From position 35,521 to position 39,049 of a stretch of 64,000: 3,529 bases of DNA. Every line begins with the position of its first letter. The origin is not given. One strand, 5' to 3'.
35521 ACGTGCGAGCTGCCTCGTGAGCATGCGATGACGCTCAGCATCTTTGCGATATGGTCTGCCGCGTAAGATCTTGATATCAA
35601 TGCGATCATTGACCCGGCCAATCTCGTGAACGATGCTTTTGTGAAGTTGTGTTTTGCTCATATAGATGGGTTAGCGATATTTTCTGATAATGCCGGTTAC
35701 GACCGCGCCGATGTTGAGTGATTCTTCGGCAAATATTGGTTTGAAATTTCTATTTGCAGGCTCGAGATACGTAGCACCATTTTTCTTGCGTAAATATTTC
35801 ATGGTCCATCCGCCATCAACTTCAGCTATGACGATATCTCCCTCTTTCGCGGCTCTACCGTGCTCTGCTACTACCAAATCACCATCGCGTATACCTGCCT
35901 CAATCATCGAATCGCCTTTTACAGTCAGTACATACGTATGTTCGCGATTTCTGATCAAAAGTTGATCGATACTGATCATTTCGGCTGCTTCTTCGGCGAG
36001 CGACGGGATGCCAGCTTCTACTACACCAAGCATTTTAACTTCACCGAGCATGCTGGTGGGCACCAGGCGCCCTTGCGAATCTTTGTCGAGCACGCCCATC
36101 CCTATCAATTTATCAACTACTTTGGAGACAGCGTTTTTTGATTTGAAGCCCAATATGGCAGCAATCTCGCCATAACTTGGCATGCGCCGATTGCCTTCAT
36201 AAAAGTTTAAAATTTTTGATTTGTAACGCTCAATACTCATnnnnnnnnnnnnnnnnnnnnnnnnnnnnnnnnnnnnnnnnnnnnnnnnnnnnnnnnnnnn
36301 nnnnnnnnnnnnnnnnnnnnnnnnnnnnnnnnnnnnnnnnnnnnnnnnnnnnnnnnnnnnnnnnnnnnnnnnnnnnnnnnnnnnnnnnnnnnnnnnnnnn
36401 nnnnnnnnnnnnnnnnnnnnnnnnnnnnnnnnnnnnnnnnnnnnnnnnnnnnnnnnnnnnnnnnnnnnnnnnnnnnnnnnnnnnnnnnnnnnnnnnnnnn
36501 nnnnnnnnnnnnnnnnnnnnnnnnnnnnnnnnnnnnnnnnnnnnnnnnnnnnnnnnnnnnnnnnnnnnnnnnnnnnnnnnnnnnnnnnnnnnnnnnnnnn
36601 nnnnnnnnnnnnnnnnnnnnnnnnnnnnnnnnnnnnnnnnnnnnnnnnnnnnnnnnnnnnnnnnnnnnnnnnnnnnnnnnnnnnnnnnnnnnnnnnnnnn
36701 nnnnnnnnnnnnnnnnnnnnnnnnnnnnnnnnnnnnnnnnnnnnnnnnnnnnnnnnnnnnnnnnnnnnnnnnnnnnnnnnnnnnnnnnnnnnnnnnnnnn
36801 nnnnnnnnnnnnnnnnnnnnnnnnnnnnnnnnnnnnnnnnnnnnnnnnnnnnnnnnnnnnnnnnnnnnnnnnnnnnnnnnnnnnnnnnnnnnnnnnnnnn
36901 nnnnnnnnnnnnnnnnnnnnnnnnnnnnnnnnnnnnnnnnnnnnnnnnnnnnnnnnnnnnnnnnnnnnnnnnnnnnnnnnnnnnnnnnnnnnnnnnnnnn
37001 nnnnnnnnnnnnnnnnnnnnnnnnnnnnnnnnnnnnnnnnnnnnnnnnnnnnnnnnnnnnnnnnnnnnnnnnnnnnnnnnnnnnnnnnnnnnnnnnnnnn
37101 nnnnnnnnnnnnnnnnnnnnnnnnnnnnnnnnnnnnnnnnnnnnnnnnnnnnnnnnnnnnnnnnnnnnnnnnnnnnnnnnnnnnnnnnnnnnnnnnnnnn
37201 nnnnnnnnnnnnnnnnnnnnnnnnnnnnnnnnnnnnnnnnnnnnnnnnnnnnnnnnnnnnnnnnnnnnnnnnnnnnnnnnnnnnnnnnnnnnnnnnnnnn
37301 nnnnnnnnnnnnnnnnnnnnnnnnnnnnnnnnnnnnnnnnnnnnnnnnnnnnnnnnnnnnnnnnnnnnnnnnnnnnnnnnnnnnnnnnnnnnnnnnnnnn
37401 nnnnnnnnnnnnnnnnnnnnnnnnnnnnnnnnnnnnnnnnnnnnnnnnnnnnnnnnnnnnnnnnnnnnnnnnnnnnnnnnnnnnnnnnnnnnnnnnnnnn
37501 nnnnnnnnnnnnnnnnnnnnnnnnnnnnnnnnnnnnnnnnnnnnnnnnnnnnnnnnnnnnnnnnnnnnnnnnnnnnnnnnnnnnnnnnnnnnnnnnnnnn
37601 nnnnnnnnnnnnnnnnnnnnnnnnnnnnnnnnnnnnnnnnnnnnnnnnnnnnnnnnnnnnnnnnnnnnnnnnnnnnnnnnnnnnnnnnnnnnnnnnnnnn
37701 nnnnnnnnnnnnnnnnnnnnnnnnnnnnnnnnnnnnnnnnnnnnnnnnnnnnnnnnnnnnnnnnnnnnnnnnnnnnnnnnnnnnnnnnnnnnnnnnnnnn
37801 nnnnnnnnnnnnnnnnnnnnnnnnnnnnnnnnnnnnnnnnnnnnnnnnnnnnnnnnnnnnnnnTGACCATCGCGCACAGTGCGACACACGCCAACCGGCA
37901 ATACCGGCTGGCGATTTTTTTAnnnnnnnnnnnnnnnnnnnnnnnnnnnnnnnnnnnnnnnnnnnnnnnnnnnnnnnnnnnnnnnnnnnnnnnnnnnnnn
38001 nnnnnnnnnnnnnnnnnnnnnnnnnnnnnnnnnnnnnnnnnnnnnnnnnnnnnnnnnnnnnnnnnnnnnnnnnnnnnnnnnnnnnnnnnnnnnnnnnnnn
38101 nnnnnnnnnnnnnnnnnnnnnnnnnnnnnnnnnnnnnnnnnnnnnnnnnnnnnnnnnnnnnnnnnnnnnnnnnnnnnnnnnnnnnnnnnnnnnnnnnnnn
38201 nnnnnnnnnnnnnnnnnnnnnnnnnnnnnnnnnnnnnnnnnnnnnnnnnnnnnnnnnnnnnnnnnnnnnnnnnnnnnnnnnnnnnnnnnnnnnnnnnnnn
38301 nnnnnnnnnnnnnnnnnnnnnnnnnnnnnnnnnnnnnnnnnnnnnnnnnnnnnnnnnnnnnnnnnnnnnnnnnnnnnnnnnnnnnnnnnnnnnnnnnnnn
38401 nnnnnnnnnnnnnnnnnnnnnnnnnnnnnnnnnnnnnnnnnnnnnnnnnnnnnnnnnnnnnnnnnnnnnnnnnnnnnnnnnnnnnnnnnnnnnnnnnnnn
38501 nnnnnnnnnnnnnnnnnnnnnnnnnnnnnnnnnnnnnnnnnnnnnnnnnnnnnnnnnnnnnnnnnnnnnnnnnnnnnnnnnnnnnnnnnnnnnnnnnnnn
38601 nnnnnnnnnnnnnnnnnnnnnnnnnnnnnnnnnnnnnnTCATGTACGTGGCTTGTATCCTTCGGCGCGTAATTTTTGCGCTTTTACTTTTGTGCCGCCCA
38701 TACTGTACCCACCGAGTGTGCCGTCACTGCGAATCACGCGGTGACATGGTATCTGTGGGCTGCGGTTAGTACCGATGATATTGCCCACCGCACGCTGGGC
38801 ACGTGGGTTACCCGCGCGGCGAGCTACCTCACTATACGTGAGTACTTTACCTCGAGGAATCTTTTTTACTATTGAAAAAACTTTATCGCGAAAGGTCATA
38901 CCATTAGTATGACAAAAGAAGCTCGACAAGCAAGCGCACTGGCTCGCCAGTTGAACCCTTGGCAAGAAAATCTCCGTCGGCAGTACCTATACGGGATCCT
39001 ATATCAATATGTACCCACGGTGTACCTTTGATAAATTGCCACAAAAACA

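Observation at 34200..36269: LexA operon carrying a peroxiredoxin and a stand-alone Cas4-like PD-(D/E)XK nuclease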

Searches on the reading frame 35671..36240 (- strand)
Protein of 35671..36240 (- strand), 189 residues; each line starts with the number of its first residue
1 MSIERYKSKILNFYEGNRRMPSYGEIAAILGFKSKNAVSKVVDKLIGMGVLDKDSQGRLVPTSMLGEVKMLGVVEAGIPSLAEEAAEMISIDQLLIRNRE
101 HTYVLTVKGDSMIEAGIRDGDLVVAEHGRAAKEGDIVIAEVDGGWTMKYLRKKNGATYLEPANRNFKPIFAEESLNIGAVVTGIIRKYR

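Call 3: search_protein_families(library=pfam, proteins=[window:35671-36240:-], max_evalue=0.01)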
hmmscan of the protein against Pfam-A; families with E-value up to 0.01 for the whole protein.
window:35671-36240:- (189 aa): 1 family
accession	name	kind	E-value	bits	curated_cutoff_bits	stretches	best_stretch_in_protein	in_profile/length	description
PF00717.28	Peptidase_S24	-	3.8e-25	88.3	23.3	1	71-179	3-113/116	Peptidase S24-like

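Call 4: search_protein_families(library=ncbifam, proteins=[window:35671-36240:-], max_evalue=0.01)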
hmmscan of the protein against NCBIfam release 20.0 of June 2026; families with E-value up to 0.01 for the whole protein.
window:35671-36240:- (189 aa): 3 families
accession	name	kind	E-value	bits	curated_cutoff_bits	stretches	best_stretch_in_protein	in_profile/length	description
TIGR00498.1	lexA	equivalog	8.9e-32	110.3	110.95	1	17-188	22-202/203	transcriptional repressor LexA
NF007621.2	PRK10276.1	subfamily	2.4e-26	92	110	1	76-185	2-114/115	translesion error-prone DNA polymerase V autoproteolytic subunit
NF051876.1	transXXX_HumD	equivalog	4e-08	33.3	120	1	77-185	2-111/129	HumD family translesion DNA polymerase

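Call 28: find_homologous_proteins(query=window:35671-36240:-)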
Query window:35671-36240:- (189 aa): 3047 proteins with E <= 0.001 among 3295 candidates; the best 120 are listed.
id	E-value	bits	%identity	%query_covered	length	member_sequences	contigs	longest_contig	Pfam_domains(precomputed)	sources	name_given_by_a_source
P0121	7.4e-107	373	90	100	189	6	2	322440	PF00717.29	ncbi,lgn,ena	ncbi:MAG: transcriptional repressor LexA [Patescibacteria group bacterium]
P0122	1.2e-102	359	100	90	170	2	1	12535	PF00717.29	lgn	-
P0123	3.6e-92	325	88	90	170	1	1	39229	PF00717.29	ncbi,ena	-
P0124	2.5e-74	267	71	90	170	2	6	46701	PF00717.29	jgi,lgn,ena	-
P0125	4.9e-73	263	65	97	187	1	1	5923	PF00717.29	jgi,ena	-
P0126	7.0e-72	259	63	98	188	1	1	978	PF00717.29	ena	-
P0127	8.5e-72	259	63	98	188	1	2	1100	PF00717.29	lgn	-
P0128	1.6e-71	258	63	98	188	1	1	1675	PF00717.29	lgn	-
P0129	1.8e-71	258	64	98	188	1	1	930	PF00717.29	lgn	-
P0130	1.9e-71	258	64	98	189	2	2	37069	PF00717.29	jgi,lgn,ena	jgi:repressor LexA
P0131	2.6e-71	257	63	98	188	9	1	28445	PF00717.29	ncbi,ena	-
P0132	3.0e-71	257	65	98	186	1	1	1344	PF00717.29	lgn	-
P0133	4.0e-71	256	63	98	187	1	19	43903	PF00717.29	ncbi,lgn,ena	-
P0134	4.0e-71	256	63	98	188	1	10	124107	PF00717.29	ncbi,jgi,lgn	jgi:repressor LexA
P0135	6.8e-71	256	63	99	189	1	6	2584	PF00717.29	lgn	-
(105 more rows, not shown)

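Call 31: find_related_loci(query=A2, collection=metagenome_contigs, flank=5000)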
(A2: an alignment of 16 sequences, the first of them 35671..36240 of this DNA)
Query A2 (189 aa) in metagenome_contigs; peptide patterns used: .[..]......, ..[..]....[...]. (x = any residue, [..] = any of these).
599 stretches matched a pattern (row limit reached: there are more); 534 encode a relative of the query (tblastn E <= 1e-3); the best 80 are kept; 80 distinct loci.
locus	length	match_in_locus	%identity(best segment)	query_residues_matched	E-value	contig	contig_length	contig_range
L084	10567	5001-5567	92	1-189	3e-115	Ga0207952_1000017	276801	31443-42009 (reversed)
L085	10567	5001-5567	92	1-189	3e-115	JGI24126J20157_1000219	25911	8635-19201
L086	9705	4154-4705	61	6-188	2e-76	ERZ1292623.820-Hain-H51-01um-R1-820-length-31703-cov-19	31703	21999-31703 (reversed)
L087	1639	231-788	60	4-188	2e-79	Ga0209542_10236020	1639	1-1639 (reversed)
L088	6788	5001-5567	61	2-188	3e-74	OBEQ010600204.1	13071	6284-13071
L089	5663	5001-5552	60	6-188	2e-73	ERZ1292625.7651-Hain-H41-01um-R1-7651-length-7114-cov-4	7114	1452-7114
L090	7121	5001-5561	58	3-188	9e-73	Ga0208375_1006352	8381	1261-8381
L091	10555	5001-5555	63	6-188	6e-73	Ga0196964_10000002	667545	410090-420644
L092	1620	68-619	59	6-188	2e-76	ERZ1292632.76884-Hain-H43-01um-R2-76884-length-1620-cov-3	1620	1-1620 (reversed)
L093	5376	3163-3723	60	6-188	1e-72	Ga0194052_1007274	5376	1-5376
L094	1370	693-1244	59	6-188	9e-76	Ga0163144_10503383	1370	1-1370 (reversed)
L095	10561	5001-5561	59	3-188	1e-71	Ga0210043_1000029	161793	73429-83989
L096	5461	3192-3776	58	3-188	2e-71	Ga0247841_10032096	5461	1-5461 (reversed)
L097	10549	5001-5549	59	7-188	1e-70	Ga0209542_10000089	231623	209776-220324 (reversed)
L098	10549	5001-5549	59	7-188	8e-71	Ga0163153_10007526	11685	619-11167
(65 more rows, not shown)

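Call 49: search_protein_families(library=phrogs, proteins=[window:35671-36240:-], max_evalue=0.001)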
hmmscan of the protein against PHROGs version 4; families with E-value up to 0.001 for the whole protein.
window:35671-36240:- (189 aa): 6 families
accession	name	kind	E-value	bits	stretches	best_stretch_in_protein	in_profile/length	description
phrog_811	-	DNA, RNA and nucleotide metabolism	3.8e-29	102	1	72-189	17-136/140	UmuD-like protein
phrog_4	-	transcription regulation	4.8e-18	66.3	1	52-188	204-339/400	transcriptional repressor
phrog_10470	-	DNA, RNA and nucleotide metabolism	1.5e-12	48.1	1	112-187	1-77/79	UmuD-like protein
phrog_8558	-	unknown function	9.9e-10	39.7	1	89-182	7-105/114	-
phrog_6201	-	transcription regulation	1.1e-05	26.3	1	93-171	20-97/121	CI-like repressor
phrog_3502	-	unknown function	4.7e-05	24.5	1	10-57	60-107/131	-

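Call 57: find_encoding_contigs(protein=P0124, flank=5000, max_places=2)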
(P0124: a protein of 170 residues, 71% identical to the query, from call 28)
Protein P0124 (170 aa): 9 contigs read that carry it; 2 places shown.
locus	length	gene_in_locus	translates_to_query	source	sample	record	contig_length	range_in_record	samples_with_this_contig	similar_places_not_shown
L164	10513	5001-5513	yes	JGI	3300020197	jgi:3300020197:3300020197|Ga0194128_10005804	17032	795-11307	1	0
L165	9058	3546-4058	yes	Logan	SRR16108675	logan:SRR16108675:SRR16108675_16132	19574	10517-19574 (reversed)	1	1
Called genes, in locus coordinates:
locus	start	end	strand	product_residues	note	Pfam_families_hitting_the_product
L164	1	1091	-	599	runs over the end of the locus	PF00753:Lactamase_B, PF12706:Lactamase_B_2, PF22505:RNase_J_b_CASP, PF07521:RMMBL (weak), PF17770:RNase_J_C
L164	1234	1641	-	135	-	PF20393:Pro_CA_2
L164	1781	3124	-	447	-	PF19293:CdaA_N, PF02457:DAC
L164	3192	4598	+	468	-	PF02789:Peptidase_M17_N (weak), PF00883:Peptidase_M17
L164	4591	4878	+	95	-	PF01035:DNA_binding_1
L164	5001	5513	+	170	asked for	PF00717:Peptidase_S24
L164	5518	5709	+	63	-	-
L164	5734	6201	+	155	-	PF08534:Redoxin, PF00578:AhpC-TSA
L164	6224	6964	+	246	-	PF13739:PdaC (weak), PF11738:DUF3298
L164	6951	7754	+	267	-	PF12705:PDDEXK_1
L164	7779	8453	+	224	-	PF11303:DUF3105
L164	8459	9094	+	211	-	PF09335:VTT_dom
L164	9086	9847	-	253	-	PF02673:BacA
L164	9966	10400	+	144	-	-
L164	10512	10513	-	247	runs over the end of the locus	-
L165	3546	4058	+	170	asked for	PF00717:Peptidase_S24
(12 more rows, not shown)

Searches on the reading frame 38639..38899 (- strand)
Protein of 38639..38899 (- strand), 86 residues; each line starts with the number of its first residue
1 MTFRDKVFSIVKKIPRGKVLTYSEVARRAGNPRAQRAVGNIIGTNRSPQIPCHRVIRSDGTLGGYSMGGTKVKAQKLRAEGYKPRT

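Call 54: search_protein_families(library=pfam, proteins=[window:38639-38899:-], max_evalue=0.01)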
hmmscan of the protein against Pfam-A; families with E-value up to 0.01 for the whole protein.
window:38639-38899:- (86 aa): 1 family
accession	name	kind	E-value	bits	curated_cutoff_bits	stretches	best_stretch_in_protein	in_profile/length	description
PF01035.26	DNA_binding_1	-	1.2e-28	99.2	27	1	3-81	2-80/81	6-O-methylguanine DNA methyltransferase, DNA binding domain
